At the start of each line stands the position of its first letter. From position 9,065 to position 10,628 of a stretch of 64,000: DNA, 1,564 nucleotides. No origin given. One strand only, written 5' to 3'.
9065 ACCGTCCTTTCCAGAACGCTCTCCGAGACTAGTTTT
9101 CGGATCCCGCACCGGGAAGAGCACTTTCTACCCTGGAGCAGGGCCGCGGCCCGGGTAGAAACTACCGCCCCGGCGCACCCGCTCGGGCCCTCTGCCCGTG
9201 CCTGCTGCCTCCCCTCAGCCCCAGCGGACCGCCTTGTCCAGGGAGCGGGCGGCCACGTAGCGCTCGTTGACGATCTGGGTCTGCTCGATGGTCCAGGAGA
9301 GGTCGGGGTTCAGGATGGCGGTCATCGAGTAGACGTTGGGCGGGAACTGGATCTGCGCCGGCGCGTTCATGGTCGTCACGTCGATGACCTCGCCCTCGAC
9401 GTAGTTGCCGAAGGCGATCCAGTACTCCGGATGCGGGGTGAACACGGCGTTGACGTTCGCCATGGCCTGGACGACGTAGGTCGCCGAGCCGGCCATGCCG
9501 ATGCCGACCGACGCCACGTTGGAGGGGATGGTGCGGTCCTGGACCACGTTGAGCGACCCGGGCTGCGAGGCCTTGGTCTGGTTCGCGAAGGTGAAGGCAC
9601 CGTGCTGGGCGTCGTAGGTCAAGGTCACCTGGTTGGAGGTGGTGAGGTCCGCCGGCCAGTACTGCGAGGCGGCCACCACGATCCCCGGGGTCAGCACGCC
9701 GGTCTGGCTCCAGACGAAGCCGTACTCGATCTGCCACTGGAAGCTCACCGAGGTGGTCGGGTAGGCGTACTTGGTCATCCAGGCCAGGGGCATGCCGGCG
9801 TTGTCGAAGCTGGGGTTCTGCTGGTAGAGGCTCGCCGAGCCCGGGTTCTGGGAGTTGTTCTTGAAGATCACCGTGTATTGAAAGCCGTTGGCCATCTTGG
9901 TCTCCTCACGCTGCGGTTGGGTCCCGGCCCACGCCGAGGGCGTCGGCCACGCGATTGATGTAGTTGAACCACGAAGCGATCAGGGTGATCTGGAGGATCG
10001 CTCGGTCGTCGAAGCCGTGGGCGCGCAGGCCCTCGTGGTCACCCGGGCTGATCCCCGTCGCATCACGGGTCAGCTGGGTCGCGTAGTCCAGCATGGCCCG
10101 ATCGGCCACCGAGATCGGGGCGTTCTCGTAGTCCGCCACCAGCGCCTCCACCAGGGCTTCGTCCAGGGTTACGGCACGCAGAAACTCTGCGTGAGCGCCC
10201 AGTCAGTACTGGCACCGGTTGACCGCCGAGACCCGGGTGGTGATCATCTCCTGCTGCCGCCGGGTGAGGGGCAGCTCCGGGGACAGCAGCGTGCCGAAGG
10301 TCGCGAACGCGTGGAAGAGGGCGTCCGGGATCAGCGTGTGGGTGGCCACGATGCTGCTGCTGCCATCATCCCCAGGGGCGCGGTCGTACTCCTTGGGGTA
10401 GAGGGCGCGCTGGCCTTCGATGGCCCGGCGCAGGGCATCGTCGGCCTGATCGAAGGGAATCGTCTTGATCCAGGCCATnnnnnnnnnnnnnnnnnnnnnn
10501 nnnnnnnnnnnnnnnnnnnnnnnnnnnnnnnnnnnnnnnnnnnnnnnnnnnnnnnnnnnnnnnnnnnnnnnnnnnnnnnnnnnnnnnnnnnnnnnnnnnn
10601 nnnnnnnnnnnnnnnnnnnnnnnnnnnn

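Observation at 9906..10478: AhpD-like selenoprotein (CxxU) with downstream SECIS-like hairpin, split into two ORFs in the track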

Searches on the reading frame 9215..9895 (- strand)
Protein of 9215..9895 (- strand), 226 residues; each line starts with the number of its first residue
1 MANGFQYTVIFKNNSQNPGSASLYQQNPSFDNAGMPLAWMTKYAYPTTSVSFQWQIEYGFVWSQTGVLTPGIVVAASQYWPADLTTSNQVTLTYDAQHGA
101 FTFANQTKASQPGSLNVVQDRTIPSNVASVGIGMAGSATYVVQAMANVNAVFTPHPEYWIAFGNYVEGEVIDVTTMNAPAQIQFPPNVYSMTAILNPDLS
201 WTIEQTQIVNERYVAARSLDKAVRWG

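Call 32: search_protein_families(library=pfam, proteins=[window:9215-9895:-], max_evalue=0.001)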
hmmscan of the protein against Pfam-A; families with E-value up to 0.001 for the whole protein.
window:9215-9895:- (226 aa): 0 families

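Call 35: find_encoding_contigs(protein=window:9215-9895:-, flank=3000, max_places=4)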
Protein window:9215-9895:- (226 aa): no gene with exactly this product is on record in the collection.

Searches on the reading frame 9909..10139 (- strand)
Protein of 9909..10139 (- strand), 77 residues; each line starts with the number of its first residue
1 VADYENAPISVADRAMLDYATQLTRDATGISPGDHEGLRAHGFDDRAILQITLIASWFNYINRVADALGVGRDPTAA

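Call 71: list_cluster_members(proteins=[window:9909-10139:-, window:9909-10109:-, window:9909-10094:-, window:9909-10202:-, window:9909-10181:-, window:9909-10166:-, window:9909-10154:-, window:9909-10142:-])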
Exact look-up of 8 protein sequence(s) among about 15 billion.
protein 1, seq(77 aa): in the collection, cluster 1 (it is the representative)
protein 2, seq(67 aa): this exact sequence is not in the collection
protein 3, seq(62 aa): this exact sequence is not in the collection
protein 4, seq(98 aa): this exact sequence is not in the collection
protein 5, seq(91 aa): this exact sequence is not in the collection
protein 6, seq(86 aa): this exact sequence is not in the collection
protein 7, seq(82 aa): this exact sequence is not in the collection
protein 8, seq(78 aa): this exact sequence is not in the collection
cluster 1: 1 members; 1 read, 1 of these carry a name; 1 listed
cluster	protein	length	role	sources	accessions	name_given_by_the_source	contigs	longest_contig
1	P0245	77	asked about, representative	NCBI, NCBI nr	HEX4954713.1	MAG TPA: peroxidase [Thermoanaerobaculia bacterium] | peroxidase [Thermoanaerobaculia bacterium]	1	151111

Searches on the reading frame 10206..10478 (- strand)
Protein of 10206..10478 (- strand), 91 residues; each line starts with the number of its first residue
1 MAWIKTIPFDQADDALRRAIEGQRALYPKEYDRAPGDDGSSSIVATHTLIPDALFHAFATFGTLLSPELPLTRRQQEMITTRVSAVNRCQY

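Call 67: list_cluster_members(proteins=[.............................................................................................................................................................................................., window:10206-10478:-, window:10206-10523:-, window:9909-10151:-, window:9218-9895:-])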
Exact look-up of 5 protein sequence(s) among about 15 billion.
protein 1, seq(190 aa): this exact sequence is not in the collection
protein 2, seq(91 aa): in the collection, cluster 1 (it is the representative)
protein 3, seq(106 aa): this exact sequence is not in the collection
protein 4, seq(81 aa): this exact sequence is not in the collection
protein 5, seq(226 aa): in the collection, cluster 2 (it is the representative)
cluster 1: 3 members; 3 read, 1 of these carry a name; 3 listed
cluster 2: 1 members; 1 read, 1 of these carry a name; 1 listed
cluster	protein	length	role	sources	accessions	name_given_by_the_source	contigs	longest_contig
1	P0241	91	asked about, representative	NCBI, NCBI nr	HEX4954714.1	MAG TPA: hypothetical protein VF017_15080 [Thermoanaerobaculia bacterium] | hypothetical protein [Thermoanaerobaculia bacterium]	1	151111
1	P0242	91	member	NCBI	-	-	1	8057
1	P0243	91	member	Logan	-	-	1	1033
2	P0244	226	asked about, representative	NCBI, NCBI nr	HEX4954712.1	MAG TPA: protein rhiA [Thermoanaerobaculia bacterium] | protein rhiA [Thermoanaerobaculia bacterium]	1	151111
